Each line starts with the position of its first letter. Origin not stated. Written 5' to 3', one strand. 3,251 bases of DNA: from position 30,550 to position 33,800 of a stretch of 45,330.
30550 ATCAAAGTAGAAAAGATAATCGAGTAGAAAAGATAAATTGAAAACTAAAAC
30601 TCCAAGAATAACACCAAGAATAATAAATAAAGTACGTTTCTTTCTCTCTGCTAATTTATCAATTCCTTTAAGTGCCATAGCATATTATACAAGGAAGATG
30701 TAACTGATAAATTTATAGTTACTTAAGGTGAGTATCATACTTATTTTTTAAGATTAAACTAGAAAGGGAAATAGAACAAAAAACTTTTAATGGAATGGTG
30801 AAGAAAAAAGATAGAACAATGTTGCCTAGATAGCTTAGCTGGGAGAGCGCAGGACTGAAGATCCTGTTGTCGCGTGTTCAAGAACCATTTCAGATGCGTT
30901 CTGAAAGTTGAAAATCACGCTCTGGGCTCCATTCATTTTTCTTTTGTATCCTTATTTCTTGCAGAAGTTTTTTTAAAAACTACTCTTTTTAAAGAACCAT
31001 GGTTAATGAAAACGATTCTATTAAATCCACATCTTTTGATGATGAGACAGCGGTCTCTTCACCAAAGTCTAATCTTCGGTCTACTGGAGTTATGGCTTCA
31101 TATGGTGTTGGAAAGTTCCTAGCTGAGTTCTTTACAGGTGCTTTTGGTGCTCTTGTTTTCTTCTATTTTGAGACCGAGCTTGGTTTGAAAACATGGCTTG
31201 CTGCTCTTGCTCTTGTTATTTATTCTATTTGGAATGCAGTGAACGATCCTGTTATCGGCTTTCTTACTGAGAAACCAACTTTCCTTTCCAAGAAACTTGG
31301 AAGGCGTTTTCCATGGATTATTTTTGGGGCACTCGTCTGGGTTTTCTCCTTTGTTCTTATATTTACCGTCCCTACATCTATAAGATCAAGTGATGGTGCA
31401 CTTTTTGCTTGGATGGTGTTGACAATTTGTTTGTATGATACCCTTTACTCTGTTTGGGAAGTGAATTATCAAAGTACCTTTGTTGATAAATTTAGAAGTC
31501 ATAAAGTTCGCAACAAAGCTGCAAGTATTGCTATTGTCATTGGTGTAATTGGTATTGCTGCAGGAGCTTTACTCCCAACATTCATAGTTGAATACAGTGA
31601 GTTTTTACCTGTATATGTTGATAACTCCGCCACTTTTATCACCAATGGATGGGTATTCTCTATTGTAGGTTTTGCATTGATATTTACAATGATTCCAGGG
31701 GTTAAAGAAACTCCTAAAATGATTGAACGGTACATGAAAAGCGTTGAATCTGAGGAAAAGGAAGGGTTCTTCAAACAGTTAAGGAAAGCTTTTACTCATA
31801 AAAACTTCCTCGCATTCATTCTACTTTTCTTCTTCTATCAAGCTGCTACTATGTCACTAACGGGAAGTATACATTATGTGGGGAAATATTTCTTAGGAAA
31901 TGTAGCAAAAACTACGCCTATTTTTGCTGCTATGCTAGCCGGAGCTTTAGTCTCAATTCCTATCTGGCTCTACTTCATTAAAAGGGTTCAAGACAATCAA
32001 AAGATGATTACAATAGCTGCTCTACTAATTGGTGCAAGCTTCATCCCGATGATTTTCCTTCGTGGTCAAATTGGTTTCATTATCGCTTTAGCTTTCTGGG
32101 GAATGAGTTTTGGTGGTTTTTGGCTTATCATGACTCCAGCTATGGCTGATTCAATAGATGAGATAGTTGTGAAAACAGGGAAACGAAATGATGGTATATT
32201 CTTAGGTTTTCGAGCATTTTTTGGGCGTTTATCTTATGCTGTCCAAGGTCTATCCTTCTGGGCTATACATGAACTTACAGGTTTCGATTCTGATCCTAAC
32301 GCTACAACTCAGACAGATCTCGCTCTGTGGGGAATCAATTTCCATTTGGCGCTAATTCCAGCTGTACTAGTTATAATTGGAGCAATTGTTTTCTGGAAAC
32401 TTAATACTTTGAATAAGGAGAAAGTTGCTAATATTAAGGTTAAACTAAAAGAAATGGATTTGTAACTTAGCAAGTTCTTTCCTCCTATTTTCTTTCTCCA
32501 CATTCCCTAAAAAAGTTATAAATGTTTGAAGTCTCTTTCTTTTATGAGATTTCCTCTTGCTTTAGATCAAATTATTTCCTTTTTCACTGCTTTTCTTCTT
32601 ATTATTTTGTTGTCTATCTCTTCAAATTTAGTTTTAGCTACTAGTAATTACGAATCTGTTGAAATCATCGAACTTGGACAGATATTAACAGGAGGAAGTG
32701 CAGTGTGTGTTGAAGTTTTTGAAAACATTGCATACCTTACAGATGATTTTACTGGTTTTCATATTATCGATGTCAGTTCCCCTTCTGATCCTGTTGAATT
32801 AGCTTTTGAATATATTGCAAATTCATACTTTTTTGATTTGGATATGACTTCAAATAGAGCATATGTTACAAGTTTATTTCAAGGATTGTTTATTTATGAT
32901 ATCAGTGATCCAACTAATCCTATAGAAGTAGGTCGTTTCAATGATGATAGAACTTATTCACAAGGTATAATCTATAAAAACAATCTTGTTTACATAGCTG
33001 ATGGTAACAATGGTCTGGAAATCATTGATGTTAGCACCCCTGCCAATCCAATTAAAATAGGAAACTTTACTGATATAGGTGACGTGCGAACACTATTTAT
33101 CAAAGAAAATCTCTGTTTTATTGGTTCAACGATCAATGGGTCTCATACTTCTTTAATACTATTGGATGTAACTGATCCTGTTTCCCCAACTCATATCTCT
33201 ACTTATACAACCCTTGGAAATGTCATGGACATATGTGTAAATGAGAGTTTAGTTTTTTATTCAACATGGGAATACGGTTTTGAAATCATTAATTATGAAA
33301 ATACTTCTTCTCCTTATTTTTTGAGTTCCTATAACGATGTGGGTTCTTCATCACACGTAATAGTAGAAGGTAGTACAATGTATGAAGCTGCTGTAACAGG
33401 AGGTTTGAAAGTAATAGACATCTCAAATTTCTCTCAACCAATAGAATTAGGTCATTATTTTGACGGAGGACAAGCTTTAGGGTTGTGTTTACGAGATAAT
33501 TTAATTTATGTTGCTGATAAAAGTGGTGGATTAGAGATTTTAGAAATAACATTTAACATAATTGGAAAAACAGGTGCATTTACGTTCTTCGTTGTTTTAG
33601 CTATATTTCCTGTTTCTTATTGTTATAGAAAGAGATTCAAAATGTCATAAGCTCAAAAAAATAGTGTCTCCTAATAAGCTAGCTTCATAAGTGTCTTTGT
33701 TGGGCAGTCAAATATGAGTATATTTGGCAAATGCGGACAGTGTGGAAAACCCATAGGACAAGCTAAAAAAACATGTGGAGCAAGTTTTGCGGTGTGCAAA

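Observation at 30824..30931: Homologous 32-nt introns at a non-canonical T-loop site in two different tRNA genes (Phe-GAA here, Pro-UGG at 1655-1763)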

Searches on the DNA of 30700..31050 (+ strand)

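Call 7: search_rna_families(source=window, start=30700, end=31050, threshold=evalue, max_evalue=10, show_alignments=4)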
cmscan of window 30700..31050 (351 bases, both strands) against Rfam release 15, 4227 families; matches with E-value up to 10: 5.
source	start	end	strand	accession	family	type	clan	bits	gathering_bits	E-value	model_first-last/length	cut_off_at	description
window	30824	30896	+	RF00005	tRNA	Gene; tRNA;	CL00001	25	29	0.0042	1-71/71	no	tRNA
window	30961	31005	+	RF00032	Histone3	Cis-reg;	-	19.8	34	0.0051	1-46/46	no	Histone 3' UTR stem-loop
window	30767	30890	+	RF01978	HOTAIRM1_4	Gene; lncRNA;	-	15.3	40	8.1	1-102/102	no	HOX antisense intergenic RNA myeloid 1 conserved region 4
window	30941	31004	-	RF02098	DGCR5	Gene; lncRNA;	-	14.5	50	3.3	1-49/49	no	DiGeorge syndrome critical region gene 5 conserved region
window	31037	31050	+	RF01141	sR18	Gene; snRNA; snoRNA; CD-box;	-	11.9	45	2.9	1-14/56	3'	Small nucleolar RNA sR18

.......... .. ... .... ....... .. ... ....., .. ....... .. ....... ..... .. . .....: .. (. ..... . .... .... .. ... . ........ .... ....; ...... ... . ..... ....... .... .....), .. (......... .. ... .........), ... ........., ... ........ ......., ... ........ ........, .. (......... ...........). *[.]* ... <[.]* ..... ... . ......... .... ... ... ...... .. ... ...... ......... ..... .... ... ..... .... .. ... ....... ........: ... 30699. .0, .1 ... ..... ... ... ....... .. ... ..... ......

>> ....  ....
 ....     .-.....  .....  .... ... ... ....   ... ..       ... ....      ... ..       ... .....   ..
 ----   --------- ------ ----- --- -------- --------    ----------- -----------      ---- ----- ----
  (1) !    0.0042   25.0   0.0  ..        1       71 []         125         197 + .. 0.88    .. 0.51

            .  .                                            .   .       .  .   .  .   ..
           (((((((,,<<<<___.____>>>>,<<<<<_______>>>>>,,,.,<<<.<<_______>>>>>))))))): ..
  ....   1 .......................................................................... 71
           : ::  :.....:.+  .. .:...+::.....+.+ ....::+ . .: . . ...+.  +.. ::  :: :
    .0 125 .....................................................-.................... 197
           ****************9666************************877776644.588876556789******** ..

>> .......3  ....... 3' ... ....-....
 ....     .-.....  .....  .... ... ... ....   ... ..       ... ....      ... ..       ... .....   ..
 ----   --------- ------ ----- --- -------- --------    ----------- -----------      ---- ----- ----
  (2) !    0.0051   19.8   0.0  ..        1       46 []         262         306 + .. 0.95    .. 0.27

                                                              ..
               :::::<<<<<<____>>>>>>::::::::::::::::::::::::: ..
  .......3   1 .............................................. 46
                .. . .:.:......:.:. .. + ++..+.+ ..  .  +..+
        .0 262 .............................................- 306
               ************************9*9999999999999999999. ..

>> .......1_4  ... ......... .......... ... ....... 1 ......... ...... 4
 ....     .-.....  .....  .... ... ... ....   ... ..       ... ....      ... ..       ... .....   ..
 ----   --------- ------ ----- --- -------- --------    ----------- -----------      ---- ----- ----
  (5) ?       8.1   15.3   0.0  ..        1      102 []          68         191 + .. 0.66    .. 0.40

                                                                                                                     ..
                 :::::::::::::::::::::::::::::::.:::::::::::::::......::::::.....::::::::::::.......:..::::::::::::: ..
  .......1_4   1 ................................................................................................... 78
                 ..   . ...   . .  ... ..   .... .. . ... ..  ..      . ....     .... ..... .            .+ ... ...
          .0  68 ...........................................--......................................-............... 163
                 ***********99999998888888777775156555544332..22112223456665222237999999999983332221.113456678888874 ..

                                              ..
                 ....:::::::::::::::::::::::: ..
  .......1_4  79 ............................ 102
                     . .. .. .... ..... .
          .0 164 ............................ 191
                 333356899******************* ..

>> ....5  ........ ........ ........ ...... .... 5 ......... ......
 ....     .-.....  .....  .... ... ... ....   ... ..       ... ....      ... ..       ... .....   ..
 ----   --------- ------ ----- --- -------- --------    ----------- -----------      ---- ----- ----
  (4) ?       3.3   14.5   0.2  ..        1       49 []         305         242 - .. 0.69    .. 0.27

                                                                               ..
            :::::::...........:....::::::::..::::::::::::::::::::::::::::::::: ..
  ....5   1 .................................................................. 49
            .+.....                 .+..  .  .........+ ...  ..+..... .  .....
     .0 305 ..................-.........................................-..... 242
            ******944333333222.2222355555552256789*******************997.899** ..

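Call 75: build_rna_model(alignment_id=A2, structure=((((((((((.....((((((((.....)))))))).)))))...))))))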
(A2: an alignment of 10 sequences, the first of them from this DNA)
Model R1 built from alignment A2 (10 sequences, 50 columns); structure: as given.
model positions 49; base pairs 18; branch points 0; effective number of sequences 3.48; information 1.127 bits per position. Calibrated on 0.2 Mb of random sequence (short: E-values are rough).
structure used (alignment columns):
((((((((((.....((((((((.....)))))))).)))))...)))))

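Call 76: search_with_rna_model(model_id=R1, sources=[window, L002, L063, L091, L092, L124, L131, L132, L134, L135, L136, L137, L138, L139, L140, L141, L142, L143, L101], max_evalue=10)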
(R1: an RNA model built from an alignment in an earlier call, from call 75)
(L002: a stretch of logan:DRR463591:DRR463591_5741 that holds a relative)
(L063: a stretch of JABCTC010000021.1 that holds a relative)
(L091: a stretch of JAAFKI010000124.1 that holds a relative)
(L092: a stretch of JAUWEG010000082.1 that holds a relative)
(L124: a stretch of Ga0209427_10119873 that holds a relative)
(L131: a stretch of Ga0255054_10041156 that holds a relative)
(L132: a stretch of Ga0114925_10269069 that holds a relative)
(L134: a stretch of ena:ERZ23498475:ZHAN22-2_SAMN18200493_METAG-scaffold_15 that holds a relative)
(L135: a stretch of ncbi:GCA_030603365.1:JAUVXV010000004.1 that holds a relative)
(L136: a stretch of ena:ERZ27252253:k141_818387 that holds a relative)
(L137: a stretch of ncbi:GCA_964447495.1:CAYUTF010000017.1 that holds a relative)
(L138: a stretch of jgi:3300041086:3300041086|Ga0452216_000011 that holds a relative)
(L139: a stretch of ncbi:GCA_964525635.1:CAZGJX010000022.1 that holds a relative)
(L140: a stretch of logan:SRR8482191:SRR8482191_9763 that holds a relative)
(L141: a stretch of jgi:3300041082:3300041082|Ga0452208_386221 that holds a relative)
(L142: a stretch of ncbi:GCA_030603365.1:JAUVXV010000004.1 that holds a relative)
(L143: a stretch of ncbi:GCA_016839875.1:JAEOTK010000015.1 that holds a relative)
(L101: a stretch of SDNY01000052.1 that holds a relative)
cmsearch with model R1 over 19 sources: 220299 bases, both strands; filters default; matches with E-value up to 10: 30.
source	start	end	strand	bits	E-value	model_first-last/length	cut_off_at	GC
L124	349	398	-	75.3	5.1e-18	1-49/49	no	0.46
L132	782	831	-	74.5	8.7e-18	1-49/49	no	0.4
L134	9784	9833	-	74.5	8.7e-18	1-49/49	no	0.4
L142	7665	7712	+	72.7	2.8e-17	1-49/49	no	0.44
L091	5618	5665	+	71.3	6.9e-17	1-49/49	no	0.38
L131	1564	1611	-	71.3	6.9e-17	1-49/49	no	0.38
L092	6838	6885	+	71.2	7.4e-17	1-49/49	no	0.4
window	30872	30920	+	71.1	7.8e-17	1-49/49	no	0.43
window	1666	1714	-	70.1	1.5e-16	1-49/49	no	0.39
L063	4162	4210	+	70.1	1.5e-16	1-49/49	no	0.39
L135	9763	9811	-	69.2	2.6e-16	1-49/49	no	0.45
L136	9162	9210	-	65.1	3.7e-15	1-49/49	no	0.49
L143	2736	2782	+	63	1.4e-14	1-49/49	no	0.47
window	1666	1714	+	18.1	0.055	1-49/49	no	0.39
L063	4162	4210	-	18.1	0.055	1-49/49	no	0.39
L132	782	831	+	18.1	0.057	1-49/49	no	0.4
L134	9784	9833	+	18.1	0.057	1-49/49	no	0.4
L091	5618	5665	-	16.9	0.12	1-49/49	no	0.38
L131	1564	1611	+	16.9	0.12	1-49/49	no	0.38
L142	7665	7712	-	16.8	0.13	1-49/49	no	0.44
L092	6838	6885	-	16.1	0.2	1-49/49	no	0.4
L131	2055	2087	+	15.7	0.26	1-49/49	no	0.36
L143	2736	2782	-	15.5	0.3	1-49/49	no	0.47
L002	8141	8197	+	12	2.8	1-49/49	no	0.32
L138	7192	7241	+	11.1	5.2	1-49/49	no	0.32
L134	7036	7076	-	10.9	6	1-49/49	no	0.34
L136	7725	7742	-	10.8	6.3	1-49/49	no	0.44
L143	8499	8535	-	10.3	8.4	6-43/49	no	0.16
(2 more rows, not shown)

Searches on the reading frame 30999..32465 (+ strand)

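Call 12: search_protein_families(library=pfam, proteins=[window:30999-32465:+])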
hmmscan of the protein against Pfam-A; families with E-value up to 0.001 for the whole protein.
window:30999-32465:+ (488 aa): 2 families
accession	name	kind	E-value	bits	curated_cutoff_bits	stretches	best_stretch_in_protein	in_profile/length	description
PF13347.12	MFS_2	-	3.7e-57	194.2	27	1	34-466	1-421/427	MFS/sugar transport protein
PF07690.21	MFS_1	-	3.6e-14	52.9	33.4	2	96-414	55-344/347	Major Facilitator Superfamily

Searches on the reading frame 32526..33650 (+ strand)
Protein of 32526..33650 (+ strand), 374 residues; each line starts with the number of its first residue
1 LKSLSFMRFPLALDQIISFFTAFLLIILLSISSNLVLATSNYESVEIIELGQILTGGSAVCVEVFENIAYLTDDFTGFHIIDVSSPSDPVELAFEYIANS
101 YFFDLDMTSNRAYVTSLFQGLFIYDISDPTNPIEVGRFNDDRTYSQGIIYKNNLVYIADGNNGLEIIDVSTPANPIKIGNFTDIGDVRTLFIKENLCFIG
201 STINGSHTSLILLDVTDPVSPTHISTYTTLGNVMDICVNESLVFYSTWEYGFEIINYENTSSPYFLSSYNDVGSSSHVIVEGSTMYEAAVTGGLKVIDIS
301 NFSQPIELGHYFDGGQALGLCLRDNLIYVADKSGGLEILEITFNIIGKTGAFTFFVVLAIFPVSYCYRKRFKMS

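Call 47: search_protein_families(library=pfam, proteins=[window:32526-33650:+])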
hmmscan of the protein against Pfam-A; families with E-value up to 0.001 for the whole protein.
window:32526-33650:+ (374 aa): 1 family
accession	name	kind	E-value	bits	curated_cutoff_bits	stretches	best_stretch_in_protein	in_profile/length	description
PF08309.17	LVIVD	-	3.1e-34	116.5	20.2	4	146-182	5-41/42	LVIVD repeat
